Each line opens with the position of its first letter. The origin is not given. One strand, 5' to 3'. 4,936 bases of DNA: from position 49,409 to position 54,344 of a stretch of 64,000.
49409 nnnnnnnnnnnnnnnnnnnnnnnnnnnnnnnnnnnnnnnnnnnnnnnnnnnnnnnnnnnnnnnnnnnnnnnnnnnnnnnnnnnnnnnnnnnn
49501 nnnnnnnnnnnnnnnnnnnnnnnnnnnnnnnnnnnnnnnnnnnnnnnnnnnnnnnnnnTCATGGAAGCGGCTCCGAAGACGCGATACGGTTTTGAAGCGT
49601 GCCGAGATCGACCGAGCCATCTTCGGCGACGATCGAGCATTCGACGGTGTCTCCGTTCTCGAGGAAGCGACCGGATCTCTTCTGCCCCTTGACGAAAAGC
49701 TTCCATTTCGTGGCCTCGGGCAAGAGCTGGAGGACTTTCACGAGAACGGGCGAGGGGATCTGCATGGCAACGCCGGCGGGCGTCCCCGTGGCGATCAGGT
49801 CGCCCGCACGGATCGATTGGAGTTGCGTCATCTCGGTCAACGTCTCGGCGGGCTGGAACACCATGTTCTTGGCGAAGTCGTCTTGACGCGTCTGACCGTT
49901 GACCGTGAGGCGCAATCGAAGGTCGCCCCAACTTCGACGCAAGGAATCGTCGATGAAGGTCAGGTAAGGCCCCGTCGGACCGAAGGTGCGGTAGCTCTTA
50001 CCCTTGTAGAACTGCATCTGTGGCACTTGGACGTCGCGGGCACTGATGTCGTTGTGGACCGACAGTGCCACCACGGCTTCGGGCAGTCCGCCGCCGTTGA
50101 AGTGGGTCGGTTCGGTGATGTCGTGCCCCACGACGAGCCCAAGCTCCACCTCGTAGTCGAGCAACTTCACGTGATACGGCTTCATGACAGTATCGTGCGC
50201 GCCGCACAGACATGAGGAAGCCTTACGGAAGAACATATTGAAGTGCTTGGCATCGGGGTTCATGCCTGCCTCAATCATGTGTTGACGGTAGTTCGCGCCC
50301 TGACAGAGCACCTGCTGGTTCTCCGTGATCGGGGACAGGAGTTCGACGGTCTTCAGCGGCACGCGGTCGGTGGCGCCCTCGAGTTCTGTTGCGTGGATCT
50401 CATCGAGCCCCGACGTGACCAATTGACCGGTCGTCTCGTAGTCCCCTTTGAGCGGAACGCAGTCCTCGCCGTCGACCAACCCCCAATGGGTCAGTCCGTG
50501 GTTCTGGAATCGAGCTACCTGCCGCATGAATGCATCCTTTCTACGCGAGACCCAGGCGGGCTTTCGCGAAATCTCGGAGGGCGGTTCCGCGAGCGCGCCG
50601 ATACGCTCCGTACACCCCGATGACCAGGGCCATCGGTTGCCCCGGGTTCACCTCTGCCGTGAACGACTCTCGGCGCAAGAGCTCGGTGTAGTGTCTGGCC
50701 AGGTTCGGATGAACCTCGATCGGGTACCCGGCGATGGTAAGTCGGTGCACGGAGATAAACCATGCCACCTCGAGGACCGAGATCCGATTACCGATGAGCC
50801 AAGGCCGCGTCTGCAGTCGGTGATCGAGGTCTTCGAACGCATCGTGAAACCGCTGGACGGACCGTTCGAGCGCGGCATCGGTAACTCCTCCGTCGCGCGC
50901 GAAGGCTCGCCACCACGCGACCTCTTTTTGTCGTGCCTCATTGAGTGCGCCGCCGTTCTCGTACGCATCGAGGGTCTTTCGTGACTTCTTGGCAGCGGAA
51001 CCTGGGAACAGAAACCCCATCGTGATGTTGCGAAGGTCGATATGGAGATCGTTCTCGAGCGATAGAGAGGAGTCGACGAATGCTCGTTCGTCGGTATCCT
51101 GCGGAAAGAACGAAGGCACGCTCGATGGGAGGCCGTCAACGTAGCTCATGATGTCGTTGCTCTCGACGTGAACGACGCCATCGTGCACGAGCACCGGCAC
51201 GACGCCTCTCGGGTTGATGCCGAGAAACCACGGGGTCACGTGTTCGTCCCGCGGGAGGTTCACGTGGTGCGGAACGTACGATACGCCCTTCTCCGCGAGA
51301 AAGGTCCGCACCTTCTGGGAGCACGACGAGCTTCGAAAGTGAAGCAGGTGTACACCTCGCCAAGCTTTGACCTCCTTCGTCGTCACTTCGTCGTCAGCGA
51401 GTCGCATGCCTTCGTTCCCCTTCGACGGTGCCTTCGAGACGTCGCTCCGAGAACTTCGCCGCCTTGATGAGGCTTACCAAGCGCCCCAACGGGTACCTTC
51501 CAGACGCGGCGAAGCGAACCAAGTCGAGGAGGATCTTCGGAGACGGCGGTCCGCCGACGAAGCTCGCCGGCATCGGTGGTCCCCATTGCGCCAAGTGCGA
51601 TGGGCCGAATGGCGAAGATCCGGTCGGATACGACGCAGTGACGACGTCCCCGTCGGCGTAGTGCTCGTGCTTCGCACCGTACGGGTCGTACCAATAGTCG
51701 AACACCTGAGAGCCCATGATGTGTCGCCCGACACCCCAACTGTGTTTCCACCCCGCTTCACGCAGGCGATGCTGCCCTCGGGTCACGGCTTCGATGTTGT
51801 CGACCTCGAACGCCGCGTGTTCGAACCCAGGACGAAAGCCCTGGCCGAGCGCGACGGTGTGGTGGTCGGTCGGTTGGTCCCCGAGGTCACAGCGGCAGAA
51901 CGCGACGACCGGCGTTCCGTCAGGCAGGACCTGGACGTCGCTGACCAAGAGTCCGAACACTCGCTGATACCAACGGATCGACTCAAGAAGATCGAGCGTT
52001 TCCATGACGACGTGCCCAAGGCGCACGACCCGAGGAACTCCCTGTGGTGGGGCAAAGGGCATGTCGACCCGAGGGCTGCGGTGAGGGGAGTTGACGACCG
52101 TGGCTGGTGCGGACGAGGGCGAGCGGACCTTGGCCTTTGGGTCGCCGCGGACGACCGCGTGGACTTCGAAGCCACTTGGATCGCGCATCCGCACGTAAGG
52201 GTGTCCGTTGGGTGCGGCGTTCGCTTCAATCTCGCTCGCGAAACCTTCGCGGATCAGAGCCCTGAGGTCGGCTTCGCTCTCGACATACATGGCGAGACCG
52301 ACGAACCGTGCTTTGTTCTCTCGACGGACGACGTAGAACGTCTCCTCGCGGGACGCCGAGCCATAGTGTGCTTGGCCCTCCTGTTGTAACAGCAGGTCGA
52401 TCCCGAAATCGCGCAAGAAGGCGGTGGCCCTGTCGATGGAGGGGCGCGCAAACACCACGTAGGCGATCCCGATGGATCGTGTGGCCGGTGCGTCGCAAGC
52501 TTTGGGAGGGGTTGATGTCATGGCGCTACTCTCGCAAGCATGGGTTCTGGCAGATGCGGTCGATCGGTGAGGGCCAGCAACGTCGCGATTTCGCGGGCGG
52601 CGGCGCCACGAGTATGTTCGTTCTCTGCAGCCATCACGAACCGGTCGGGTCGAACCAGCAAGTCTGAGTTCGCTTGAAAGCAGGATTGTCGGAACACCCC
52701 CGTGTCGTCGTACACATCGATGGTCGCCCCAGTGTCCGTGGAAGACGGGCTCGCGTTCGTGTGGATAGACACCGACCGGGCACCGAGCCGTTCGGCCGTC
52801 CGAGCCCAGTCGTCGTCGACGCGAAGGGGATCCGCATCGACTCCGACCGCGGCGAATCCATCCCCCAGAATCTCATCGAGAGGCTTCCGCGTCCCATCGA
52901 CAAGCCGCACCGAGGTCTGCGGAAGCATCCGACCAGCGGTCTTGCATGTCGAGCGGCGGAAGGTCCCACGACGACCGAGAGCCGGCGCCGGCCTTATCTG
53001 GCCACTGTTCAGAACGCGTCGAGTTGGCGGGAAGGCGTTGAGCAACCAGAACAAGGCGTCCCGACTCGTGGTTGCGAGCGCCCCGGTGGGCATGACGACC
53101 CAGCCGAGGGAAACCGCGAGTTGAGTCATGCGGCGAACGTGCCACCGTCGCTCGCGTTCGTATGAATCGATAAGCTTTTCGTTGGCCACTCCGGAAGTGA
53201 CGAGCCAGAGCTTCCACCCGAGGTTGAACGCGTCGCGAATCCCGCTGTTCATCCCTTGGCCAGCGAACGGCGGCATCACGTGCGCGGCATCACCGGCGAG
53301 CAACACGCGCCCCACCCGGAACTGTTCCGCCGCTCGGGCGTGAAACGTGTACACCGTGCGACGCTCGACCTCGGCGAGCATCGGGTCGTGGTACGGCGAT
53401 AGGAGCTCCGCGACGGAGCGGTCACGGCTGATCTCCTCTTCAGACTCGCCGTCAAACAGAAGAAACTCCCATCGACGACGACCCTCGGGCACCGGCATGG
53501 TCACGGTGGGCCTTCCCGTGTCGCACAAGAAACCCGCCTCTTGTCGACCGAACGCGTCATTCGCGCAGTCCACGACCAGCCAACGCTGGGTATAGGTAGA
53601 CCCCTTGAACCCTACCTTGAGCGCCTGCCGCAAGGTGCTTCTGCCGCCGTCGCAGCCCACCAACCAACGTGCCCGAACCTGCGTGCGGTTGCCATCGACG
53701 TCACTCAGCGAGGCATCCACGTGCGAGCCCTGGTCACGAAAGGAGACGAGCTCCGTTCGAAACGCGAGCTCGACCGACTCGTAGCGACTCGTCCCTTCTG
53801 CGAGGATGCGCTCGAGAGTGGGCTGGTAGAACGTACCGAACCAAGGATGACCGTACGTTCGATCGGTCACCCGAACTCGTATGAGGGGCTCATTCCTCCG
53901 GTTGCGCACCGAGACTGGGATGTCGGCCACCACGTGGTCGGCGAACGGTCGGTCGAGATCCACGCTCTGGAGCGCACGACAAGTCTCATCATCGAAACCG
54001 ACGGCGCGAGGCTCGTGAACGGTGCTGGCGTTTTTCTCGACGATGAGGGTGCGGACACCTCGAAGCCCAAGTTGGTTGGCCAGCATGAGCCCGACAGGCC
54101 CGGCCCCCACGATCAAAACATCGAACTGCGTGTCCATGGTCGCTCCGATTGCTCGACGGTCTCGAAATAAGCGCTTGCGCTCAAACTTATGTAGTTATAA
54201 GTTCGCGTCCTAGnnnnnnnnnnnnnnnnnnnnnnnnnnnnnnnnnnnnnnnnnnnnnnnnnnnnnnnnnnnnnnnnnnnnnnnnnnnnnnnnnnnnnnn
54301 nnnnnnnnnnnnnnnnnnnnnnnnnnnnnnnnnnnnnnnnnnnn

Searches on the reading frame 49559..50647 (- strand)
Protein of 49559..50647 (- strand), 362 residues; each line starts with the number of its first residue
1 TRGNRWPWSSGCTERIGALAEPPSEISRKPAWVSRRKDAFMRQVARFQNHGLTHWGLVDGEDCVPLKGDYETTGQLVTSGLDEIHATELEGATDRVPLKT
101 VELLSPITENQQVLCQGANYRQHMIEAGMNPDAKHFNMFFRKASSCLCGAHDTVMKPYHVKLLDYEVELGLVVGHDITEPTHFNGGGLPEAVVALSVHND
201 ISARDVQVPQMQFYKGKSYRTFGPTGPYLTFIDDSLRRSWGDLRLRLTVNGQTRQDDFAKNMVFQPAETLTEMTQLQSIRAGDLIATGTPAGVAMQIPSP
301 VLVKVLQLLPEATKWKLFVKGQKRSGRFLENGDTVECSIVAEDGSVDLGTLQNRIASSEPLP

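Call 76: search_protein_families(library=pfam, proteins=[window:49559-50647:-], max_evalue=0.0001)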
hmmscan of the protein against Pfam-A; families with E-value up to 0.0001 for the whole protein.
window:49559-50647:- (362 aa): 2 families
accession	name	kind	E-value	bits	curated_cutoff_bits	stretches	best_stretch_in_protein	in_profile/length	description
PF01557.24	FAA_hydrolase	-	5.8e-46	157.3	23.9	1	113-355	2-213/214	Fumarylacetoacetate (FAA) hydrolase C-terminal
PF10370.14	Rv2993c-like_N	-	4.8e-06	27.8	21.3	1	44-106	3-50/50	Rv2993c-like, N-terminal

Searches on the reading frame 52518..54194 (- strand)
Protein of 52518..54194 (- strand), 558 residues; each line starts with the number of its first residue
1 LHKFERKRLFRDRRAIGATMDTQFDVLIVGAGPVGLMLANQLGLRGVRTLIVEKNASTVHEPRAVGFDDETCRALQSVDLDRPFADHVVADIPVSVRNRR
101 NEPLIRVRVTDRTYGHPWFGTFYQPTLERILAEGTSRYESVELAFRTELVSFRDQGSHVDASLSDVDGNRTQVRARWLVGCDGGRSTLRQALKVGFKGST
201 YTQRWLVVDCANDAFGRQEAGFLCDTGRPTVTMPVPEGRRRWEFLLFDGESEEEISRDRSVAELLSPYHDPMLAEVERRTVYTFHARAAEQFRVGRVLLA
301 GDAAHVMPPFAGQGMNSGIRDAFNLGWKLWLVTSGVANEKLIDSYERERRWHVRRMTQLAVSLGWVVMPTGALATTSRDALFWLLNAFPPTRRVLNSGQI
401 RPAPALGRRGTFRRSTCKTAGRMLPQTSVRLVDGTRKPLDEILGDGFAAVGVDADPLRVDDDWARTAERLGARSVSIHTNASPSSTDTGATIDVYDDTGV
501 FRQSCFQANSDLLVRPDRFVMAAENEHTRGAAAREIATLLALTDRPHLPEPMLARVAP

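Call 76: search_protein_families(library=pfam, proteins=[window:52518-54194:-], max_evalue=0.0001)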
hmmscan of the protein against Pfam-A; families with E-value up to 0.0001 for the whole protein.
window:52518-54194:- (558 aa): 1 family
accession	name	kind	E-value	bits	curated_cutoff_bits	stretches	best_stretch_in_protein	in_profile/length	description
PF01494.25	FAD_binding_3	-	7.8e-75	252.7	22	1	24-359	2-348/349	FAD binding domain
